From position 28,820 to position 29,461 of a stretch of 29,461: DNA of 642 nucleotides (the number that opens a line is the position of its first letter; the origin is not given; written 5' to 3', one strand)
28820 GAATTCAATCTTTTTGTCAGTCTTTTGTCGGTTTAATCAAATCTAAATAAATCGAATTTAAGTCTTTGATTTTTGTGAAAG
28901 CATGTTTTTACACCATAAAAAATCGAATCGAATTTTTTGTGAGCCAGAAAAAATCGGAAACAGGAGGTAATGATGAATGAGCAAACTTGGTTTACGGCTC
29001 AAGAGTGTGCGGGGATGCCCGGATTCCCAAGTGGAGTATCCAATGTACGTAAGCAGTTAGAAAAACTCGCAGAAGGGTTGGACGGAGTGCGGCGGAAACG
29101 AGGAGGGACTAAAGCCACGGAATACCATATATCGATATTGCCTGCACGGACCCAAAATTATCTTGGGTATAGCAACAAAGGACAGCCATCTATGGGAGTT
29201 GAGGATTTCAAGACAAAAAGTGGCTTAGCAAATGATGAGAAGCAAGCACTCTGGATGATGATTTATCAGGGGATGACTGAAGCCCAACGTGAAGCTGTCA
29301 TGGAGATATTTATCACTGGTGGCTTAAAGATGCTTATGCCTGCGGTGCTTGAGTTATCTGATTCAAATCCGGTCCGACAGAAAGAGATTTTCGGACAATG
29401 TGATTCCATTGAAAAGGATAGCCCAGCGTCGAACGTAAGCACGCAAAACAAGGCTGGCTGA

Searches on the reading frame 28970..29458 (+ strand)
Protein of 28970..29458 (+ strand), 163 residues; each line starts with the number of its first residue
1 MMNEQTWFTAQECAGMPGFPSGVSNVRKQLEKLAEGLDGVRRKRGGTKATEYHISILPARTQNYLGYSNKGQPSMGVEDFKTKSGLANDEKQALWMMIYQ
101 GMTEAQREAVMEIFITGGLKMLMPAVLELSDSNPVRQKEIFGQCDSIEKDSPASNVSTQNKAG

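Call 17: find_related_loci(query=window:28970-29458:+, collection=genome_contigs, flank=2500)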
Query window:28970-29458:+ (163 aa) in genome_contigs; peptide patterns used: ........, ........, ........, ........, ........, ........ (x = any residue, [..] = any of these).
42 stretches matched a pattern; 3 encode a relative of the query (tblastn E <= 1e-3); 3 distinct loci.
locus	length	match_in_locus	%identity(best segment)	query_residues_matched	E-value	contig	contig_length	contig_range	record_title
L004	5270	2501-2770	43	7-95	3e-15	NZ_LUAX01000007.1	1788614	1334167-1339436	Vibrio europaeus strain PP-638 chromosome 2 map unlocalized chr2, whole genome shotgun sequence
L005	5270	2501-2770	42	7-95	9e-15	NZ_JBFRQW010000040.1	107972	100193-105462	Vibrio sp. 10N.261.46.E11 10N.261.46.E11_I01_contig0040, whole genome shotgun sequence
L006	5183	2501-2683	44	7-67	1e-14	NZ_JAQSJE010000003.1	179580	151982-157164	Mannheimia cairinae strain AT1 cont3, whole genome shotgun sequence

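Call 19: find_homologous_proteins(query=window:28970-29458:+)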
Query window:28970-29458:+ (163 aa): 14 proteins with E <= 0.001 among 41 candidates.
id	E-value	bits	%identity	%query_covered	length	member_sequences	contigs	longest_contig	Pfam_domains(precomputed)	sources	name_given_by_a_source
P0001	6.2e-101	353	98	100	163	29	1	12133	PF02316.23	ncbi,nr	ncbi:hypothetical protein K6172_004581 [Escherichia coli]|nr:hypothetical protein [Escherichia coli]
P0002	3.2e-93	328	93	99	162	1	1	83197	PF02316.23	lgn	-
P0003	3.3e-90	318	93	99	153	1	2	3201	-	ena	-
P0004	3.0e-81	289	83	100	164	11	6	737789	PF02316.23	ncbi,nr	ncbi:hypothetical protein ABRV10_004823 [Citrobacter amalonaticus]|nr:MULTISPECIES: DNA-binding prot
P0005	2.0e-80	286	85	99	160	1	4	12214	PF02316.23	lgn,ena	-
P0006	3.5e-79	282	83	99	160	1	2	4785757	PF02316.23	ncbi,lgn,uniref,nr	ncbi:TPA: hypothetical protein U2I07_002587 [Citrobacter koseri]|uniref:Phage transposase n=1 Tax=Ci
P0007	7.1e-71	255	76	98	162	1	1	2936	PF02316.23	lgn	-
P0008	2.7e-48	182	98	55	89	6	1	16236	-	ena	-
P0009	1.1e-46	176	56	99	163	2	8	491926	PF02316.23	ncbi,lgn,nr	ncbi:hypothetical protein JFA41_003884 [Salmonella enterica subsp. enterica serovar Poona]|nr:hypoth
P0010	9.6e-42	160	53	97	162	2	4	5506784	-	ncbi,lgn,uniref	ncbi:DNA-binding protein [Citrobacter braakii]|uniref:DNA-binding protein n=1 Tax=Citrobacter braaki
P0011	3.3e-41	159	52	96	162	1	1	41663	PF02316.23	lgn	-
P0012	5.6e-38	148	50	98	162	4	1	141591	PF02316.23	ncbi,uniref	ncbi:DNA-binding protein [Kluyvera georgiana]|uniref:DNA-binding protein n=1 Tax=Kluyvera georgiana 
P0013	1.9e-37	146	49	96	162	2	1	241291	PF02316.23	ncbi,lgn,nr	ncbi:TPA: hypothetical protein JAV82_001247 [Kluyvera ascorbata]|nr:hypothetical protein [Kluyvera a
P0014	3.6e-37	146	80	56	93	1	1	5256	-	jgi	-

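Call 20: find_encoding_contigs(protein=P0002, flank=3000, max_places=2)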
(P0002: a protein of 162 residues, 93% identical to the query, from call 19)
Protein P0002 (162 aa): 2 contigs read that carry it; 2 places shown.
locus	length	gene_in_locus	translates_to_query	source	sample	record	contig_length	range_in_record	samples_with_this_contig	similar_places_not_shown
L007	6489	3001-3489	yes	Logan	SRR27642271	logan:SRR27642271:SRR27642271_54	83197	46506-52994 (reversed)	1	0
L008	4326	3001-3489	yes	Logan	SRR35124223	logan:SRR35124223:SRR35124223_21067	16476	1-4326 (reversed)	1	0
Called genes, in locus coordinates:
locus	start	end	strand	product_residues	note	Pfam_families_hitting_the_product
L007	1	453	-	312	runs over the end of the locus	PF13604:AAA_30 (faint), PF13191:AAA_16 (faint), PF13401:AAA_22, PF09077:Phage-MuB_C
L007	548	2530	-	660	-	PF02316:HTH_Tnp_Mu_1, PF09039:HTH_Tnp_Mu_2, PF02914:DDE_2, PF09299:Mu-transpos_C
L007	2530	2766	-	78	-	PF13693:HTH_35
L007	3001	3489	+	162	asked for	PF02316:HTH_Tnp_Mu_1 (weak)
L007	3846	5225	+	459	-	PF00654:Voltage_CLC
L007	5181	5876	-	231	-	PF01656:CbiA, PF13500:AAA_26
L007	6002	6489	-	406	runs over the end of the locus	PF00480:ROK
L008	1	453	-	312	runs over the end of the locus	PF13604:AAA_30 (faint), PF13191:AAA_16 (faint), PF13401:AAA_22, PF09077:Phage-MuB_C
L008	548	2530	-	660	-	PF02316:HTH_Tnp_Mu_1, PF09039:HTH_Tnp_Mu_2, PF02914:DDE_2, PF09299:Mu-transpos_C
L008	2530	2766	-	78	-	PF13693:HTH_35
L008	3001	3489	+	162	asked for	PF02316:HTH_Tnp_Mu_1 (weak)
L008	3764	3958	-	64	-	PF10109:Phage_TAC_7 (weak)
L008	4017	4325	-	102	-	?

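Call 21: find_encoding_contigs(protein=P0004, flank=3000, max_places=2)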
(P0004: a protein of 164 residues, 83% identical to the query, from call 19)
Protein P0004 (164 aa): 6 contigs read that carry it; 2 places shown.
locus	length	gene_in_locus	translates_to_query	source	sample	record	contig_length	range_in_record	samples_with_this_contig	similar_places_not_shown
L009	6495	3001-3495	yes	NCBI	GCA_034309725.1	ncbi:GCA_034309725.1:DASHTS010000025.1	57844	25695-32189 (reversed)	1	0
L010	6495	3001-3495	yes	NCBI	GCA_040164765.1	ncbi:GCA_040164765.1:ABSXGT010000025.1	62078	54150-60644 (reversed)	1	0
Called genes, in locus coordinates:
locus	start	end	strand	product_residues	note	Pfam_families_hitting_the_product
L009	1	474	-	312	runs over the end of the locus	PF24852:DUF7726 (faint), PF13604:AAA_30 (faint), PF13191:AAA_16 (faint), PF13401:AAA_22, PF09077:Phage-MuB_C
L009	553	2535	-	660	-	PF02316:HTH_Tnp_Mu_1, PF09039:HTH_Tnp_Mu_2, PF02914:DDE_2, PF09299:Mu-transpos_C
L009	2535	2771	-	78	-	PF13693:HTH_35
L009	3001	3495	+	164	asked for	PF02316:HTH_Tnp_Mu_1 (weak)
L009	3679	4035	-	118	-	-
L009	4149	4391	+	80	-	-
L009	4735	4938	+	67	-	-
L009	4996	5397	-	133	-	-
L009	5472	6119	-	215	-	PF13560:HTH_31, PF01381:HTH_3, PF12844:HTH_19 (weak), PF00717:Peptidase_S24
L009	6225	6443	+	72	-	PF12844:HTH_19 (weak), PF01381:HTH_3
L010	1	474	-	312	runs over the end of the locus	PF24852:DUF7726 (faint), PF13604:AAA_30 (faint), PF13191:AAA_16 (faint), PF13401:AAA_22, PF09077:Phage-MuB_C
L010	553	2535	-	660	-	PF02316:HTH_Tnp_Mu_1, PF09039:HTH_Tnp_Mu_2, PF02914:DDE_2, PF09299:Mu-transpos_C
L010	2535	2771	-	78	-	PF13693:HTH_35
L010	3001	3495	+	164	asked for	PF02316:HTH_Tnp_Mu_1 (weak)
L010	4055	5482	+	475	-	PF20695:UbiD_N, PF01977:UbiD, PF20696:UbiD_C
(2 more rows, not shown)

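Call 22: find_encoding_contigs(protein=P0006, flank=3000, max_places=2)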
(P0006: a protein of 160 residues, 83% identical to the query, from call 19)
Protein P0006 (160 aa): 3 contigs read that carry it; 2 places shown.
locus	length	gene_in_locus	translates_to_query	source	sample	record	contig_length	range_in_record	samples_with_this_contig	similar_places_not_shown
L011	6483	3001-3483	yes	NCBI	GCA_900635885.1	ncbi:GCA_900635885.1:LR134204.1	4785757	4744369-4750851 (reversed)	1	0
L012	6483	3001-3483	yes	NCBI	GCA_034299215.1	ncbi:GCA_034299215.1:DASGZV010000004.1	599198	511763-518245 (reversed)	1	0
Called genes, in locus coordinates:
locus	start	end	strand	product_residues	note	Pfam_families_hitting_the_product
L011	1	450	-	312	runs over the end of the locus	PF13191:AAA_16 (faint), PF13401:AAA_22, PF09077:Phage-MuB_C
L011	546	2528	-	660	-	PF02316:HTH_Tnp_Mu_1, PF09039:HTH_Tnp_Mu_2, PF02914:DDE_2, PF09299:Mu-transpos_C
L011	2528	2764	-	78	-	PF13693:HTH_35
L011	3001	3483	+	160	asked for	PF02316:HTH_Tnp_Mu_1 (weak)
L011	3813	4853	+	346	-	PF00384:Molybdopterin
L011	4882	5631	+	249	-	PF01568:Molydop_binding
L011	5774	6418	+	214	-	PF04879:Molybdop_Fe4S4, PF00384:Molybdopterin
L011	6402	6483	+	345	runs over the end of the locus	PF00384:Molybdopterin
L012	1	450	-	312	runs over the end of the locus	PF13191:AAA_16 (faint), PF13401:AAA_22, PF09077:Phage-MuB_C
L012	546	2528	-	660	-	PF02316:HTH_Tnp_Mu_1, PF09039:HTH_Tnp_Mu_2, PF02914:DDE_2, PF09299:Mu-transpos_C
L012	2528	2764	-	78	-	PF13693:HTH_35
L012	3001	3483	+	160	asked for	PF02316:HTH_Tnp_Mu_1 (weak)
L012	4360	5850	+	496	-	PF00083:Sugar_tr, PF07690:MFS_1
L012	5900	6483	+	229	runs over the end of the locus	PF04131:NanE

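Call 23: find_encoding_contigs(protein=P0007, flank=3000, max_places=2)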
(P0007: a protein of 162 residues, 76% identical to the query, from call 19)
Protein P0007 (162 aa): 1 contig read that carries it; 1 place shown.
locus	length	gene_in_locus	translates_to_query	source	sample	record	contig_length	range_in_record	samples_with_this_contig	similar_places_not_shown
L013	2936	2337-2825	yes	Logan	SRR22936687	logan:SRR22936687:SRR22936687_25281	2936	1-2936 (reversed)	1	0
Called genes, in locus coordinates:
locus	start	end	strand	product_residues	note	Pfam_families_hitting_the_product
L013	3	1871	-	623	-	?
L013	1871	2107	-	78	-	PF13693:HTH_35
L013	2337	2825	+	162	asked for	PF02316:HTH_Tnp_Mu_1 (weak)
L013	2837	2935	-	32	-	?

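Call 24: find_encoding_contigs(protein=P0009, flank=3000, max_places=1)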
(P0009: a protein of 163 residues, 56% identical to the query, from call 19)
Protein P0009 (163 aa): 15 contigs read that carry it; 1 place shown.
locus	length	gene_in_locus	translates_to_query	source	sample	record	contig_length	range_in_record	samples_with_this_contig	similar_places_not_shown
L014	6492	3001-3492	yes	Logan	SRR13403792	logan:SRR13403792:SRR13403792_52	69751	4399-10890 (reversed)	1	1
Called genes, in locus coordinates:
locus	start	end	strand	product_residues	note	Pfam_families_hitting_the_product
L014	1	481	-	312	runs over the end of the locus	PF13191:AAA_16 (faint), PF13604:AAA_30 (weak), PF13401:AAA_22, PF09077:Phage-MuB_C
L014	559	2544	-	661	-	PF02316:HTH_Tnp_Mu_1, PF09039:HTH_Tnp_Mu_2, PF02914:DDE_2, PF09299:Mu-transpos_C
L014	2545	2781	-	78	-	PF13693:HTH_35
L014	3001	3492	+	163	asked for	PF02316:HTH_Tnp_Mu_1 (weak)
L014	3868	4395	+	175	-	PF21821:Dit_like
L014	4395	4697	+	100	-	PF22479:Pam3_gp18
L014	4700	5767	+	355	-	-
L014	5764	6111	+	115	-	-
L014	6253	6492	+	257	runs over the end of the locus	-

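Call 25: find_encoding_contigs(protein=P0010, flank=3000, max_places=1)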
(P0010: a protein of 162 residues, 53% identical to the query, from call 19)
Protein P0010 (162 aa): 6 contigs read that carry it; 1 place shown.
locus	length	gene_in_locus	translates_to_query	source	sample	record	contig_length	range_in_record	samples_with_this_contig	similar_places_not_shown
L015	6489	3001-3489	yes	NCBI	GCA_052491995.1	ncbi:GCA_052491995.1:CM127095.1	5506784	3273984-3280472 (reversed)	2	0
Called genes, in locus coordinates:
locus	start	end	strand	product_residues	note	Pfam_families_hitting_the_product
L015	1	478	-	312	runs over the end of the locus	PF13191:AAA_16 (weak), PF13604:AAA_30 (weak), PF13401:AAA_22, PF09077:Phage-MuB_C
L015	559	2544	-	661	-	PF02316:HTH_Tnp_Mu_1, PF09039:HTH_Tnp_Mu_2, PF02914:DDE_2, PF09299:Mu-transpos_C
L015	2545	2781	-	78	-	PF13693:HTH_35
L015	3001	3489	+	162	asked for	-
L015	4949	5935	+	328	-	PF02653:BPD_transp_2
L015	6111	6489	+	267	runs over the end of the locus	PF08282:Hydrolase_3 (faint), PF02358:Trehalose_PPase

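Call 26: find_encoding_contigs(protein=P0012, flank=3000, max_places=1)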
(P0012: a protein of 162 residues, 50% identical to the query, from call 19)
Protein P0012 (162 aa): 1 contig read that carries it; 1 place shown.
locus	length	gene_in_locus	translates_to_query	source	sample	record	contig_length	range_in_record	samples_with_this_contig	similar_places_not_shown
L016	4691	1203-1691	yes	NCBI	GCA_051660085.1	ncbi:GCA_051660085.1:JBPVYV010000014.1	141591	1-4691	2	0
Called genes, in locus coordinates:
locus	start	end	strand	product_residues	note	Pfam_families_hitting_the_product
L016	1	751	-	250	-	PF02316:HTH_Tnp_Mu_1, PF09039:HTH_Tnp_Mu_2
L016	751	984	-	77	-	PF13693:HTH_35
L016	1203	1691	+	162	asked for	PF02316:HTH_Tnp_Mu_1 (weak)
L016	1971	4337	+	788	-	PF01624:MutS_I, PF05188:MutS_II, PF05192:MutS_III, PF05190:MutS_IV, PF00488:MutS_V, PF27441:MutS_C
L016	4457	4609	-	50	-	PF01848:HOK_GEF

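Call 27: find_encoding_contigs(protein=P0005, flank=3000, max_places=1)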
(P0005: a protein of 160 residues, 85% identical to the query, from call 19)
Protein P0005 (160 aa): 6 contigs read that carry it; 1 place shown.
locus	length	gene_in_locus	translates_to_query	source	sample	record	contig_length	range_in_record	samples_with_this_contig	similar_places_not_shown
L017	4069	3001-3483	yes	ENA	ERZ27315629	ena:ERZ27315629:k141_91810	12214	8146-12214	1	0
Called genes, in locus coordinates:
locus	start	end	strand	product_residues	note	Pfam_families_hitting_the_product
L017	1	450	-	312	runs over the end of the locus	PF13191:AAA_16 (faint), PF13401:AAA_22, PF09077:Phage-MuB_C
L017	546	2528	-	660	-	PF02316:HTH_Tnp_Mu_1, PF09039:HTH_Tnp_Mu_2, PF02914:DDE_2, PF09299:Mu-transpos_C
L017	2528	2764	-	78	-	PF13693:HTH_35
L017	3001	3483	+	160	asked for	PF02316:HTH_Tnp_Mu_1 (weak)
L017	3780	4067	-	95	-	?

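Call 46: search_protein_families(library=pfam, proteins=[window:28970-29458:+], max_evalue=0.01)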
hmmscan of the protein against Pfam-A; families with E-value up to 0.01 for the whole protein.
window:28970-29458:+ (163 aa): 1 family
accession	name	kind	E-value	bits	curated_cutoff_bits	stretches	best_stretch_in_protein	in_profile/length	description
PF02316.22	HTH_Tnp_Mu_1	-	2.2e-09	38.2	23.3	1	12-127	2-106/134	Mu DNA-binding domain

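Call 48: search_solved_structures(query=window:28970-29458:+, max_evalue=1, show_alignments=2)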
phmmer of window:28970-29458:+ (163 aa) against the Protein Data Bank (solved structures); distinct sequences matched with E-value up to 1: 1.
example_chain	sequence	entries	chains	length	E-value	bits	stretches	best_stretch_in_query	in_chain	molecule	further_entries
1tns_A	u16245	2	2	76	0.54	13.4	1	5-63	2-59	MU-TRANSPOSASE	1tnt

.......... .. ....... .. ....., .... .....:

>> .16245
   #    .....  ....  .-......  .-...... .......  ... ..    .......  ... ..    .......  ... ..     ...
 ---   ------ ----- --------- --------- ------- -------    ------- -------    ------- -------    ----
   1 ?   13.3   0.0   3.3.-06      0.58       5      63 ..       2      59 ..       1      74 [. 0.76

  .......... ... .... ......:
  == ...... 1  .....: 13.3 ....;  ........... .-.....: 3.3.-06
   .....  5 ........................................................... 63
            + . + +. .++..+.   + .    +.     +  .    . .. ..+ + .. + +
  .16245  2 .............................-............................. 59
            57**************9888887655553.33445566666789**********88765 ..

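Call 55: search_dna_similar(query=window:28970-29458:+, collection=phages, mode=protein, max_rows=15, max_evalue=0.001)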
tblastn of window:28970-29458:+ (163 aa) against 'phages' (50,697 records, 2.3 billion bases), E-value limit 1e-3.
Records with a match: 99; places in all: 99; records where one place covers at least 80% of the query: 4.
Best place of each record, by identity: <60% 99.
By first word of the organism name: Pseudomonas 72; Vibrio 10; Escherichia 5; Yersinia 3; Shigella 2; Bacteriophage 2; Salmonella 1; Shewanella 1; Klebsiella 1; Stx2c-converting 1; and 1 more.
By host as written in the record: Pseudomonas aeruginosa 29; - 19; Pseudomonas aeruginosa PA14 13; Vibrio sp. 9; Shigella flexneri serotype 4a 2; Escherichia coli 2; Pseudomonas aeruginosa clinical isolate 2; Pseudomonas aeruginosa Ps33 2; and 19 more.
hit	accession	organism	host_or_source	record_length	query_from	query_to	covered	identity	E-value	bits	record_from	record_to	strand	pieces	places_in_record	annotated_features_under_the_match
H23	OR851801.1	Salmonella phage S.Kent 1-2-1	Salmonella enterica subsp. enterica ...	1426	5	136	81%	37.9%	2e-20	92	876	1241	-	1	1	record has no annotation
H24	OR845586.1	Escherichia phage ECO95 1-6-1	Escherichia coli O157:H7 ATCC 43895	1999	5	136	81%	37.9%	3e-20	92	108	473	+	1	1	record has no annotation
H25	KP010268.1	Shigella phage SfMu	Shigella flexneri serotype 4a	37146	7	153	90%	30.0%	6e-10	62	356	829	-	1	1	c-repressor protein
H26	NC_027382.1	Shigella phage SfMu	Shigella flexneri serotype 4a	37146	7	153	90%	30.0%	6e-10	62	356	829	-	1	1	transcriptional repressor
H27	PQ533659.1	Pseudomonas phage Meadow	Pseudomonas aeruginosa PA14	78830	2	105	64%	37.5%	8e-7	53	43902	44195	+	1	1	transposase | hypothetical protein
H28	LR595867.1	Escherichia virus Mu_3F6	-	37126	5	127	75%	31.0%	2e-6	52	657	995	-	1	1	Repressor protein CI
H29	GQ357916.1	Escherichia phage D108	Escherichia coli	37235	7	127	74%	31.5%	5e-8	57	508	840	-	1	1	c: Repressor protein CI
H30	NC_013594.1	Escherichia phage D108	Escherichia coli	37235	7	127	74%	31.5%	5e-8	57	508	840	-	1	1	c: transcriptional repressor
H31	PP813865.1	Pseudomonas phage vB_PaeS_FBPa28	Pseudomonas sp.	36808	7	105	61%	38.4%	7e-7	53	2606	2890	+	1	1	transposase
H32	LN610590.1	Pseudomonas phage vB_PaeS_PAO1_Ab30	Pseudomonas aeruginosa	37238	7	105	61%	38.4%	7e-7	53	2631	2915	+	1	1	ORF06: putative A transposase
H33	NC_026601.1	Pseudomonas phage vB_PaeS_PAO1_Ab30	Pseudomonas aeruginosa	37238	7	105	61%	38.4%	7e-7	53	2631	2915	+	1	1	ORF06: transposase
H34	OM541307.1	Pseudomonas phage WX_01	Pseudomonas aeruginosa ZS-PA-05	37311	7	105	61%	38.4%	7e-7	53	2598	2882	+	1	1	transposase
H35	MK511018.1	Pseudomonas phage vB_Pae_CF28a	Pseudomonas aeruginosa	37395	7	105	61%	38.4%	7e-7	53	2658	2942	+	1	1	transposase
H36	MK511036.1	Pseudomonas phage vB_Pae_BR327a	Pseudomonas aeruginosa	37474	7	105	61%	38.4%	7e-7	53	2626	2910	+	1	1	transposase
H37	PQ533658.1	Pseudomonas phage Hali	Pseudomonas aeruginosa PA14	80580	7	105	61%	38.4%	7e-7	53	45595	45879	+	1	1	transposase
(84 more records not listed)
